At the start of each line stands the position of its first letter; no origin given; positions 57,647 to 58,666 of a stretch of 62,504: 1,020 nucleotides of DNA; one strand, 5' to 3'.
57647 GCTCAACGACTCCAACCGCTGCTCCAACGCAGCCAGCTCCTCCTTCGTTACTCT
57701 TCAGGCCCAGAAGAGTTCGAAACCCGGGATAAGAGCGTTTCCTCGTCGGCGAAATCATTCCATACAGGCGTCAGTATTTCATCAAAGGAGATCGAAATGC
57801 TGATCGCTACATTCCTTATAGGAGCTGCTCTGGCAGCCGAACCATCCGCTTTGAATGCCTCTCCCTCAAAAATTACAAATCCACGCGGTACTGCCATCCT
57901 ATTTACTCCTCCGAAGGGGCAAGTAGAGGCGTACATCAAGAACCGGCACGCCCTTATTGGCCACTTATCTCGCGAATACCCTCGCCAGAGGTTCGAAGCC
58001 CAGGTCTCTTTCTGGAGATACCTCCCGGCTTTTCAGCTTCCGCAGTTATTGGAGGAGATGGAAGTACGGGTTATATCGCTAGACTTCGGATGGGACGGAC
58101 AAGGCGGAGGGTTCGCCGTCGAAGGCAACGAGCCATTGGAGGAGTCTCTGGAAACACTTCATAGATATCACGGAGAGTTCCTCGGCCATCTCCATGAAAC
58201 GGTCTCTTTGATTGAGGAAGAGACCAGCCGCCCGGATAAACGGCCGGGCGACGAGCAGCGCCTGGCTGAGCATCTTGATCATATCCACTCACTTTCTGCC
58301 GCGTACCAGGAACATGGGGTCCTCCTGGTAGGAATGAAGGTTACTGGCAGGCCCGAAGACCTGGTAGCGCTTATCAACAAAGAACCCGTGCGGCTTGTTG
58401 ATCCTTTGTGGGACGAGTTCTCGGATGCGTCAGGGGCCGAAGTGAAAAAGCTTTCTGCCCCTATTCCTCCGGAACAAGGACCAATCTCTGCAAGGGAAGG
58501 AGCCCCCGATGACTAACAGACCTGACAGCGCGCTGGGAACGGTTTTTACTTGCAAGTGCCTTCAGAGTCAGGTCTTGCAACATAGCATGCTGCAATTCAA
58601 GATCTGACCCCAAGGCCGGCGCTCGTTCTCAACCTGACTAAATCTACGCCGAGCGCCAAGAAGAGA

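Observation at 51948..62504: Mosaic, AT-richer accessory island encoding almost only exported proteins of unknown family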

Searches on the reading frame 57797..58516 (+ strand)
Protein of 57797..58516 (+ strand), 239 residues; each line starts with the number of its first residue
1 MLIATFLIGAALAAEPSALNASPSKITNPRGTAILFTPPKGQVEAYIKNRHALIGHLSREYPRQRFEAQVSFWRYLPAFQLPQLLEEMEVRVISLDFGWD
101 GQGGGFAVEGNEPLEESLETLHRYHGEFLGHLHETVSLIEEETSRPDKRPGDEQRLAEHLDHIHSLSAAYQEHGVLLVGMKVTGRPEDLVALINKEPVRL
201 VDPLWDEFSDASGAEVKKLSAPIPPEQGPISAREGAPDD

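Call 3: search_protein_families(library=pfam, max_evalue=0.1, proteins=[window:57797-58516:+])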
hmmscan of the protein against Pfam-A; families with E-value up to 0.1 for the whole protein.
window:57797-58516:+ (239 aa): 0 families

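Call 4: search_protein_families(library=ncbifam, max_evalue=0.1, proteins=[window:57797-58516:+])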
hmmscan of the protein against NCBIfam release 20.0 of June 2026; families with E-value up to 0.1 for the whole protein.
window:57797-58516:+ (239 aa): 0 families

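Call 10: find_encoding_contigs(protein=window:57797-58516:+, flank=10000, max_places=10)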
Protein window:57797-58516:+ (239 aa): 4 contigs read that carry it; 4 places shown.
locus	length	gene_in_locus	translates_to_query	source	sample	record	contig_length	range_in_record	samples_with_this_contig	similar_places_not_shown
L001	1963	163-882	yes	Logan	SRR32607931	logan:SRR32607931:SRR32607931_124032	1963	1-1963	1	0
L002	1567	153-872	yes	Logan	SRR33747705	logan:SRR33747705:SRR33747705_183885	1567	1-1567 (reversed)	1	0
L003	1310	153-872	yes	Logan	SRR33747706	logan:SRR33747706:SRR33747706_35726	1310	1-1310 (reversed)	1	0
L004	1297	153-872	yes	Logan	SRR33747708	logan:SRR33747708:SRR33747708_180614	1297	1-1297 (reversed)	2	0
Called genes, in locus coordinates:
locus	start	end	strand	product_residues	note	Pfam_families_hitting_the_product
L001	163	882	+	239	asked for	-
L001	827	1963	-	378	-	?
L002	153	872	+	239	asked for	-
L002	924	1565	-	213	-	?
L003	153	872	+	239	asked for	-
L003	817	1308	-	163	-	?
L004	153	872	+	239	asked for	-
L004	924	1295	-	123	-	?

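Call 15: find_homologous_proteins(query=window:57797-58516:+, max_evalue=0.001)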
Query window:57797-58516:+ (239 aa): 1 proteins with E <= 0.001 among 1161 candidates.
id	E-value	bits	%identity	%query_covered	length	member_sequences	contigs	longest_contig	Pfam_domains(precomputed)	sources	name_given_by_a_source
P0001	8.2e-156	535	100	100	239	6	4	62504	-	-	-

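Call 22: search_solved_structures(query=window:57797-58516:+, max_evalue=10)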
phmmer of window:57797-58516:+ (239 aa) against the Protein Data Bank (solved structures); distinct sequences matched with E-value up to 10: 0.

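Call 34: search_protein_representatives(alignment_id=A1)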
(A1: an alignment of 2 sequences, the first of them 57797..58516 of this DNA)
Query: 2 sequences, 239 profile positions. Proteins with E-value up to 0.001 (for the whole library): 63; up to 1e-10: 38; up to 1e-30: 6. The best 63 are listed.
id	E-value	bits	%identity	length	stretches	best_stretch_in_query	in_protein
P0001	7.0e-142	487.3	-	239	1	1-239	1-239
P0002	2.0e-96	338.4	-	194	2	1-147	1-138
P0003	3.7e-58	213.2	-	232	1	5-226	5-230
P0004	8.1e-41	156.4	-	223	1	20-225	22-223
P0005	1.6e-38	148.9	-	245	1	25-226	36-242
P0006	3.5e-31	124.9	-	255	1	17-229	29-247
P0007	2.4e-30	122.2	-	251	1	5-228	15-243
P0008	5.3e-30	121.0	-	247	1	20-227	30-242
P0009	2.2e-29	119.0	-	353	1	33-226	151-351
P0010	5.5e-29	117.7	-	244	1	3-226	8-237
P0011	7.6e-28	114.0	-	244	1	5-229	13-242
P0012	9.8e-28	113.6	-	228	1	14-226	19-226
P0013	3.7e-27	111.7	-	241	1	9-206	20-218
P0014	8.5e-27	110.5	-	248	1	7-228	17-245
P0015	1.4e-26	109.8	-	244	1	1-225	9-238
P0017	3.9e-26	108.4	-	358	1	33-224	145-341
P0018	2.3e-24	102.6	-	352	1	24-225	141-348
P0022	2.3e-22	96.0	-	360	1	23-226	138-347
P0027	8.8e-19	84.3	-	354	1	42-234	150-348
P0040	9.8e-10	54.7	-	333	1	24-203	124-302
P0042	8.3e-08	48.4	-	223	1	42-197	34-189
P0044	1.7e-07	47.4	-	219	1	38-203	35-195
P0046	2.0e-06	43.8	-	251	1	31-207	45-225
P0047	2.8e-06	43.4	-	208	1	42-204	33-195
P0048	5.1e-06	42.5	-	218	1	41-202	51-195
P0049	8.5e-06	41.8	-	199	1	44-201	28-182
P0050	1.2e-05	41.2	-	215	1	44-196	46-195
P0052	1.6e-05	40.9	-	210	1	51-195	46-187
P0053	1.7e-05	40.8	-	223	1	44-212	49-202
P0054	2.0e-05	40.6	-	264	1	38-203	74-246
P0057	2.0e-04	37.3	-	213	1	58-203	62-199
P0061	3.7e-04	36.4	-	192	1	44-202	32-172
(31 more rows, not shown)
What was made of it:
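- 57797..58516 (+): P2b, 239 aa, with a signal peptide. It is a full-length member of a rare periplasmic family in the Sigma_reg_C superfamily. 63 relatives among 1.84e9 representative proteins (call 34).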

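Call 36: search_protein_families(library=pfam, alignment_id=A3, max_evalue=0.01)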
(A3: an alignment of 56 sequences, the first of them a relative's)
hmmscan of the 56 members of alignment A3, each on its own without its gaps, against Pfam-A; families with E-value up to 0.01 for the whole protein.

A. member 1, P0001 (239 aa): 0 families

B. families by the number of members that match (of 56 scanned): 9 families
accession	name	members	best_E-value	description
PF13791.11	Sigma_reg_C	15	1e-09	Sigma factor regulator C-terminal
PF16344.10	FecR_C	3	8.3e-07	FecR, C-terminal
PF12867.12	DinB_2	2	0.00087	DinB superfamily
PF13624.11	SurA_N_3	1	0.00013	SurA-like N-terminal domain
PF07660.19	STN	1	0.0006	Secretin and TonB N terminus short domain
PF22255.2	Gp44-like_2nd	1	0.00063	Baseplate hub protein gp44-like, second domain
PF02706.20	Wzz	1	0.0025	Chain length determinant protein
PF24392.2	Parb-CE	1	0.0036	ParB CE domain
PF12055.13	DUF3536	1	0.0073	Domain of unknown function (DUF3536)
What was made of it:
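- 57797..58516 (+): 15 of 56 relatives hit PF13791 (call 36).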

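Call 37: predict_structure(alignment_id=A1)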
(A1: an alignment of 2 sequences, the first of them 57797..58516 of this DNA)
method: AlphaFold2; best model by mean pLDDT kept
length: 239 residues; sequences in the alignment: 2
mean_pLDDT: 59.8   pTM: 0.57
mean pLDDT of the five models: 59.8, 41.2, 39.0, 38.1, 37.1
residues with pLDDT >= 90: 1; 70-90: 112; 50-70: 48; < 50: 78
segments of 3 or more residues with pLDDT < 50: 1-37, 98-103, 205-239
pLDDT, mean of each block of 10 residues (from residue 1): 29 38 35 46 72 79 79 75 76 53 53 71 69 71 74 72 69 71 83 85 50 29 26 28
secondary structure, 60 per line:
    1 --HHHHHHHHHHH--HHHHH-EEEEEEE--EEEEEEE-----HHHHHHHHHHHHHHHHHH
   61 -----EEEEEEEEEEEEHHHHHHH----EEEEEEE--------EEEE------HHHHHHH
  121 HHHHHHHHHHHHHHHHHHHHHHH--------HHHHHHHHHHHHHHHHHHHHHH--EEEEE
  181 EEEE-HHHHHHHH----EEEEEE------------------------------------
elements in order: H3-13 H16-20 E22-28 E31-37 H43-60 E66-77 H78-84 E89-95 E104-107 H114-143 H152-173 E176-184 H186-193 E198-203

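Call 38: search_protein_families(library=pfam, max_evalue=0.1, proteins=[P0003, P0005, P0009, P0017, P0018, P0022, P0027, P0040, P0046, P0054])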
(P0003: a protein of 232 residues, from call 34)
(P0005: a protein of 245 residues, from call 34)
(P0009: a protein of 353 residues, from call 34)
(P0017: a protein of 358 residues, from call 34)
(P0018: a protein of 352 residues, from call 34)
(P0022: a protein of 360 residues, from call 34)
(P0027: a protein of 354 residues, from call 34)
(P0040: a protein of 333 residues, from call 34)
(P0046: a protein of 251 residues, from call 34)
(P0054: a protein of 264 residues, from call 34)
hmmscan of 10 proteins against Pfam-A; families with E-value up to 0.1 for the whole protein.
P0003 (232 aa): 0 families

P0005 (245 aa): 1 family
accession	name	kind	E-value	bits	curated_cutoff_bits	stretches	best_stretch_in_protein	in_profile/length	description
PF13791.11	Sigma_reg_C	-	0.059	14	25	0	77-208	7-147/157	Sigma factor regulator C-terminal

P0009 (353 aa): 1 family
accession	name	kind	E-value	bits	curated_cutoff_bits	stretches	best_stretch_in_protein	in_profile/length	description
PF22255.2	Gp44-like_2nd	-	0.044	14.2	27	0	202-246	25-68/84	Baseplate hub protein gp44-like, second domain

P0017 (358 aa): 2 families
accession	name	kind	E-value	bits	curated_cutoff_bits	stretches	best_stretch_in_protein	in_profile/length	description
PF12867.12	DinB_2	-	0.00087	20.2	24.8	0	83-204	26-121/128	DinB superfamily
PF13791.11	Sigma_reg_C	-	0.09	13.4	25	0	238-313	85-150/157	Sigma factor regulator C-terminal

P0018 (352 aa): 2 families
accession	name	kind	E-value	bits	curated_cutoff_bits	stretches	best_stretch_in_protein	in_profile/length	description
PF03644.19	Glyco_hydro_85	-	0.021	14.8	22.2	1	224-291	98-165/302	Glycosyl hydrolase family 85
PF04803.17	Cor1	-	0.097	13.4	32.1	0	228-304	16-87/132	Cor1/Xlr/Xmr conserved region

P0022 (360 aa): 0 families

P0027 (354 aa): 3 families
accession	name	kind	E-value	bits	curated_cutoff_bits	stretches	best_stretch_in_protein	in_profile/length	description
PF13791.11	Sigma_reg_C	-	0.001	19.7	25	1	228-306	58-148/157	Sigma factor regulator C-terminal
PF22255.2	Gp44-like_2nd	-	0.013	15.9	27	1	33-81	4-53/84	Baseplate hub protein gp44-like, second domain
PF21403.4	OTU1_UBXL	-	0.042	14.9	22.7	0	175-207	11-43/49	OTU1, UBXL domain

P0040 (333 aa): 3 families
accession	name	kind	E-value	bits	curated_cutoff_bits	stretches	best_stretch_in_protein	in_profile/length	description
PF07660.19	STN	-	0.017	15.4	28.4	0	77-101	14-38/52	Secretin and TonB N terminus short domain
PF18799.6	LPD5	-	0.082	13.6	27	0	88-166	31-113/144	Large polyvalent protein-associated domain 5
PF20438.3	SpoIVA_middle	-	0.097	13.2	25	0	182-281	43-138/179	Stage IV sporulation protein A, middle domain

P0046 (251 aa): 1 family
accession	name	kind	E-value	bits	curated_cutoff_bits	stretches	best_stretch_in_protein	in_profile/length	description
PF13791.11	Sigma_reg_C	-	0.00021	22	25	0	173-217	113-151/157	Sigma factor regulator C-terminal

P0054 (264 aa): 0 families

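Call 39: search_solved_structures(query=A3, max_evalue=10, show_alignments=2)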
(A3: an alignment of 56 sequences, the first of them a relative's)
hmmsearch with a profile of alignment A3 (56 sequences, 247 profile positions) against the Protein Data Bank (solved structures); distinct sequences matched with E-value up to 10: 13.
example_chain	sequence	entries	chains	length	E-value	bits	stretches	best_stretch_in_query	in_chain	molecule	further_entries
8ccr_A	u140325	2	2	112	0.027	17.1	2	135-187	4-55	4D2 (mutant T19D)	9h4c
7ah0_A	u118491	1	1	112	0.062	15.9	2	135-187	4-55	4D2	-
9ijj_c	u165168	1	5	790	0.75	12.4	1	133-191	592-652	Kinesin-like protein KIF9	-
7mcd_A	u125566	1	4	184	0.87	12.1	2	131-230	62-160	AI-designed TIM-barrel F15C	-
3klt_A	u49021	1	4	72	1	11.9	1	129-186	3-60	Vimentin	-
2xhe_B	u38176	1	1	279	2.3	10.7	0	126-187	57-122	SYNTAXIN1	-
6h9l_A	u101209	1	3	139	3.1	10.3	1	127-178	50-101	Uncharacterized protein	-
8wjx_A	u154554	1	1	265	4.9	9.7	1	140-205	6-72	GNAS complex locus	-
9ee8_D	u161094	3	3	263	5.1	9.6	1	140-205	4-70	Guanine nucleotide-binding protein G(s) subunit alpha isoforms short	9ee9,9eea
8k8j_A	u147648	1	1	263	5.1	9.6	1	140-205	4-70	Guanine nucleotide-binding protein G(s) subunit alpha isoforms short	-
9itj_U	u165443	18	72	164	5.7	9.5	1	123-185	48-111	ATP synthase subunit b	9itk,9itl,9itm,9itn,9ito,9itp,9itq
8w6e_A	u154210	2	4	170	8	9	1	123-185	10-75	HBC599 in complex with wFAP1.1 | wFAP1.1 structure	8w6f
6yip_A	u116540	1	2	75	9.5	8.7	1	127-184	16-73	Kinesin-like protein KIF20A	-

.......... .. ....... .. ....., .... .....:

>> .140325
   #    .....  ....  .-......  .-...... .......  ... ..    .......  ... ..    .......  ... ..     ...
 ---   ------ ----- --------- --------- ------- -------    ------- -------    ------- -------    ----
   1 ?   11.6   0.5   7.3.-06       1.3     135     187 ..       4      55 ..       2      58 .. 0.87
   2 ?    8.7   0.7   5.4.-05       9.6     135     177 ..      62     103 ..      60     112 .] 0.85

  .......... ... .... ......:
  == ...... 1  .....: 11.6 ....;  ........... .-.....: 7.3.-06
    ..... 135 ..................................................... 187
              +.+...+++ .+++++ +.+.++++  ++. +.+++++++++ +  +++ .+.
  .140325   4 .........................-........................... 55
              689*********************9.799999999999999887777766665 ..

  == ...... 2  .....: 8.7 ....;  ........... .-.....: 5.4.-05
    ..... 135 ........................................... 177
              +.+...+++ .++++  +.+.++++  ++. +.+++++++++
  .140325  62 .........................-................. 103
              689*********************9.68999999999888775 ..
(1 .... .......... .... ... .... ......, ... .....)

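Call 44: find_related_loci(query=A5, collection=genome_contigs, flank=10000)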
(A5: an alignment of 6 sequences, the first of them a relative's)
Query A5 (239 aa) in genome_contigs; peptide patterns used: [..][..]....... (x = any residue, [..] = any of these).
5 stretches matched a pattern; 1 encode a relative of the query (tblastn E <= 1e-3); 1 distinct loci.
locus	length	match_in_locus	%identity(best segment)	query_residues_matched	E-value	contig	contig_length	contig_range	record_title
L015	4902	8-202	42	166-227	3e-11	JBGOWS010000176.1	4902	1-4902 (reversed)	MAG: Thermodesulfovibrionia bacterium isolate OBJ_0618_130150_87 k141_3374660_length_4902_cov_242.3006, whole genome sho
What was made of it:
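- On Horizontally acquired genomic island: A separate scan with a P2 peptide pattern found only one partial P2 relative (call 44).
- Tried and rejected: A P2 profile scan gave one partial hit in a Thermodesulfovibrionia MAG (call 44).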

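Call 45: find_encoding_contigs(protein=P0003, flank=10000, max_places=6)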
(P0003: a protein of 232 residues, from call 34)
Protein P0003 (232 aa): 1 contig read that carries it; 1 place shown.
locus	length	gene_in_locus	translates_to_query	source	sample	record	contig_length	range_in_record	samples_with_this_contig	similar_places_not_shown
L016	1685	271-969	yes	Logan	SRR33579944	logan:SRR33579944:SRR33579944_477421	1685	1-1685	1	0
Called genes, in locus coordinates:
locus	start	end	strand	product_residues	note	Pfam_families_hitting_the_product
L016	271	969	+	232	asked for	-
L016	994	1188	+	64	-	-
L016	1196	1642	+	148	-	-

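Call 46: find_encoding_contigs(protein=P0009, flank=6000, max_places=4)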
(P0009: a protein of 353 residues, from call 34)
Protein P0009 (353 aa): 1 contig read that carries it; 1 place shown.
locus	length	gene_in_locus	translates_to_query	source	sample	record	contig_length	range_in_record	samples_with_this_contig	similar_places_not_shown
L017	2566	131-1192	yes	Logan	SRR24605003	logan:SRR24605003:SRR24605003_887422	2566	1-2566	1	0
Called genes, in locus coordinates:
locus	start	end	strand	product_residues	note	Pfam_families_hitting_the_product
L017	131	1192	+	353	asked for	-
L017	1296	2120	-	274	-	PF00990:GGDEF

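Call 47: find_encoding_contigs(protein=P0007, flank=6000, max_places=4)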
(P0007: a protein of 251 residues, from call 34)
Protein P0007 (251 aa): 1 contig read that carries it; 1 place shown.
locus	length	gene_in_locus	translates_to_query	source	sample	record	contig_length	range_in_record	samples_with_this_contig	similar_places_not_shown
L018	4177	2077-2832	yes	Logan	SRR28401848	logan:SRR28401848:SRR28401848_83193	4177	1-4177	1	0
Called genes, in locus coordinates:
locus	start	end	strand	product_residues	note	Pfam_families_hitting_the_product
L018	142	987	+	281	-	PF03279:Lip_A_acyltrans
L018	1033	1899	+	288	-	PF03279:Lip_A_acyltrans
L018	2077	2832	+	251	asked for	-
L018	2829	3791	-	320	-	PF01073:3Beta_HSD, PF01370:Epimerase, PF04321:RmlD_sub_bind, PF07993:NAD_binding_4 (faint), PF16363:GDP_Man_Dehyd (faint), PF13460:NAD_binding_10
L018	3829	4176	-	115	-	?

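Call 48: find_encoding_contigs(protein=P0005, flank=6000, max_places=4)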
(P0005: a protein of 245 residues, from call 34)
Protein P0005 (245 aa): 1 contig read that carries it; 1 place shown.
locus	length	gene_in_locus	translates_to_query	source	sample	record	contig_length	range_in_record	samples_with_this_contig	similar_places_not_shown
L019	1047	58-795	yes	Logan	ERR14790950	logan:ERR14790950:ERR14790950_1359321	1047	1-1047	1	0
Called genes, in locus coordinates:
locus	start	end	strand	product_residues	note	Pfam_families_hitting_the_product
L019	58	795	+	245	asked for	-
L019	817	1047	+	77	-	?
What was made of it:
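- P2 relatives elsewhere are single genes next to lipid A acyltransferase, epimerase or GGDEF genes (calls 46-48).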

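Call 54: fold_search(model_id=the predicted structure, library=pdb)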
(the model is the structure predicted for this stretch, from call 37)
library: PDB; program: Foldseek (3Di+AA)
matches with E <= 10: 342; with E <= 0.001: 0
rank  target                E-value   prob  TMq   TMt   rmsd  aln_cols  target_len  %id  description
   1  5xv3_B                5.5e-01  0.03  0.11  0.12  21.9       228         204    6  Crystal structure of ATG101-ATG13HORMA (released 2018-07-04)
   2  6jpf_A                5.8e-01  0.08  0.16  0.08  12.5       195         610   10  Structure of atOSCA1.1 channel at 3.52A (released 2019-04-10)
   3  5xv4_N                6.2e-01  0.04  0.13  0.14  21.8       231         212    6  Crystal structure of ATG101-ATG13HORMA (released 2018-07-04)
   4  5xv6_B                6.5e-01  0.03  0.11  0.12  21.9       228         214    6  Crystal structure of ATG101-ATG13HORMA (released 2018-07-04)
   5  5v7q_G                6.9e-01  0.02  0.10  0.12  19.4        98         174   11  Cryo-EM structure of the large ribosomal subunit from Mycobacterium tuberculosis bound with a potent linezolid analog (released 2017-09-20)
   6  5xv4_B                8.3e-01  0.03  0.13  0.14  21.5       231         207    6  Crystal structure of ATG101-ATG13HORMA (released 2018-07-04)
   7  8do8_C                8.3e-01  0.03  0.12  0.14  21.2       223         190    6  Crystal structure ATG9 HDIR in complex with the ATG13:ATG101 HORMA dimer (released 2022-11-23)
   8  4j30_A                8.8e-01  0.04  0.13  0.17   9.4        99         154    9  Structure of the effector - immunity system Tae4 / Tai4 from Salmonella typhimurium, selenomethionine variant (released 2013-05-22)
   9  9f1b_DC               9.3e-01  0.07  0.16  0.21  12.7       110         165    8  Mammalian ternary complex of a translating 80S ribosome, NAC and NatA/E (released 2024-08-21)
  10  5xv4_H                9.9e-01  0.02  0.11  0.12  22.0       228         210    6  Crystal structure of ATG101-ATG13HORMA (released 2018-07-04)
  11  5xv4_L                1.1e+00  0.02  0.12  0.13  20.6       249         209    7  Crystal structure of ATG101-ATG13HORMA (released 2018-07-04)
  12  9y9z_D0               1.1e+00  0.02  0.10  0.09  23.8       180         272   12  Cryo-EM structure of conoid fiber from Toxoplasma gondii (24-nm repeat) (released 2025-12-03)
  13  7nhk_K                1.2e+00  0.04  0.09  0.13  17.8        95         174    6  LsaA, an antibiotic resistance ABCF, in complex with 70S ribosome from Enterococcus faecalis (released 2021-05-05)
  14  5zbr_A                1.2e+00  0.04  0.11  0.08  12.4        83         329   16  Crystal Structure of Kinesin-3 KIF13B motor domain in AMPPNP form (released 2018-05-30)
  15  1ku9_A                1.3e+00  0.28  0.21  0.31  13.4        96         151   10  X-ray Structure of a Methanococcus jannaschii DNA-Binding Protein: Implications for Antibiotic Resistance in Staphyloc (released 2002-12-25)
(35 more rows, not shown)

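Call 59: predict_structure(alignment_id=A3)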
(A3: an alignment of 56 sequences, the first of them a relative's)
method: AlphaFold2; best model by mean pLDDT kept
length: 239 residues; sequences in the alignment: 56
mean_pLDDT: 89.1   pTM: 0.84
mean pLDDT of the five models: 89.1, 88.8, 88.6, 88.5, 88.0
residues with pLDDT >= 90: 189; 70-90: 21; 50-70: 10; < 50: 19
segments of 3 or more residues with pLDDT < 50: 4-16
pLDDT, mean of each block of 10 residues (from residue 1): 43 49 90 94 94 97 98 97 97 96 94 97 97 95 95 95 95 98 98 97 91 90 87 50
secondary structure, 60 per line:
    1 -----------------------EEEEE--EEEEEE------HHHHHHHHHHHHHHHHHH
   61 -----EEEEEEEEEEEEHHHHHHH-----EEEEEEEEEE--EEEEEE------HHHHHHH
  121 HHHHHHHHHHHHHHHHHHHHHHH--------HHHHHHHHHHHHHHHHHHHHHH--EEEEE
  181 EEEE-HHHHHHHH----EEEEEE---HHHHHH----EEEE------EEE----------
elements in order: E24-28 E31-36 H43-60 E66-77 H78-84 E90-99 E102-107 H114-143 H152-173 E176-184 H186-193 E198-203 H207-212 E217-220 E227-229
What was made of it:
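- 57797..58516 (+): AF2 model pLDDT 89, pTM 0.84 (call 59).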

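Call 61: fold_search(model_id=the predicted structure, library=pdb)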
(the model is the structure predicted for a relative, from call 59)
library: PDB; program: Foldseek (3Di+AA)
matches with E <= 10: 191; with E <= 0.001: 0
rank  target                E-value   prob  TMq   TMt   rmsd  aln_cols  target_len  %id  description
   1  6jpf_A                5.1e-01  0.09  0.17  0.09  11.2       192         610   12  Structure of atOSCA1.1 channel at 3.52A (released 2019-04-10)
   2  1gax_A                8.2e-01  0.15  0.22  0.07  12.1       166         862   17  CRYSTAL STRUCTURE OF THERMUS THERMOPHILUS VALYL-TRNA SYNTHETASE COMPLEXED WITH TRNA(VAL) AND VALYL-ADENYLATE ANALOGUE (released 2000-12-06)
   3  1ku9_A                1.2e+00  0.06  0.13  0.20  14.5       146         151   13  X-ray Structure of a Methanococcus jannaschii DNA-Binding Protein: Implications for Antibiotic Resistance in Staphyloc (released 2002-12-25)
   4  7wdk_B                1.3e+00  0.13  0.19  0.14  11.0       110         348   12  The structure of PldA-PA3488 complex (released 2022-10-26)
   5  1j5y                  1.5e+00  0.08  0.21  0.27  12.6       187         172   11  Crystal structure of transcriptional regulator (TM1602) from Thermotoga maritima at 2.3 A resolution (released 2002-07-31)
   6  9had_B                1.6e+00  0.80  0.23  0.45   2.0        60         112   17  Der f 21 dust mite allergen with computationally designed DerF21_b10 binder (released 2024-12-18)
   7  6s2e_A                1.6e+00  0.10  0.20  0.06  17.0       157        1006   15  Cryo-EM structure of Ctf18-1-8 in complex with the catalytic domain of DNA polymerase epsilon (released 2020-07-08)
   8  2f1m_A                1.6e+00  0.09  0.20  0.20  17.4       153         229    8  Conformational flexibility in the multidrug efflux system protein AcrA (released 2006-03-21)
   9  4bx9_B                1.6e+00  0.09  0.16  0.08  10.0       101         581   15  Human Vps33A in complex with a fragment of human Vps16 (released 2013-07-24)
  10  2f1m_D                1.6e+00  0.08  0.20  0.21  17.4       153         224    8  Conformational flexibility in the multidrug efflux system protein AcrA (released 2006-03-21)
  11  5ewf_A                1.6e+00  0.03  0.11  0.07  15.7       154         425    9  Ternary complex of human DNA polymerase eta inserting rCTP opposite an 8-Oxodeoxyguanosine Lesion (released 2016-01-13)
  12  2nr5_D                1.7e+00  0.54  0.20  0.59   3.3        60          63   15  Crystal Structure of Protein of Unknown Function SO2669 from Shewanella oneidensis MR-1 (released 2006-12-12)
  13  2k48_MODEL_1_A        1.8e+00  0.21  0.22  0.45  17.9       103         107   14  NMR Structure of the N-terminal Coiled Coil Domain of the Andes Hantavirus Nucleocapsid Protein (released 2008-08-05)
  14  8r6f_N                1.8e+00  0.12  0.20  0.32  16.2       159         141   19  CryoEM structure of wheat 40S ribosomal subunit, body domain (released 2023-12-27)
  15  8ywg                  1.8e+00  0.10  0.18  0.06  15.6       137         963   10  The structure of ASFV DNA polymerase in apo state (released 2025-02-05)
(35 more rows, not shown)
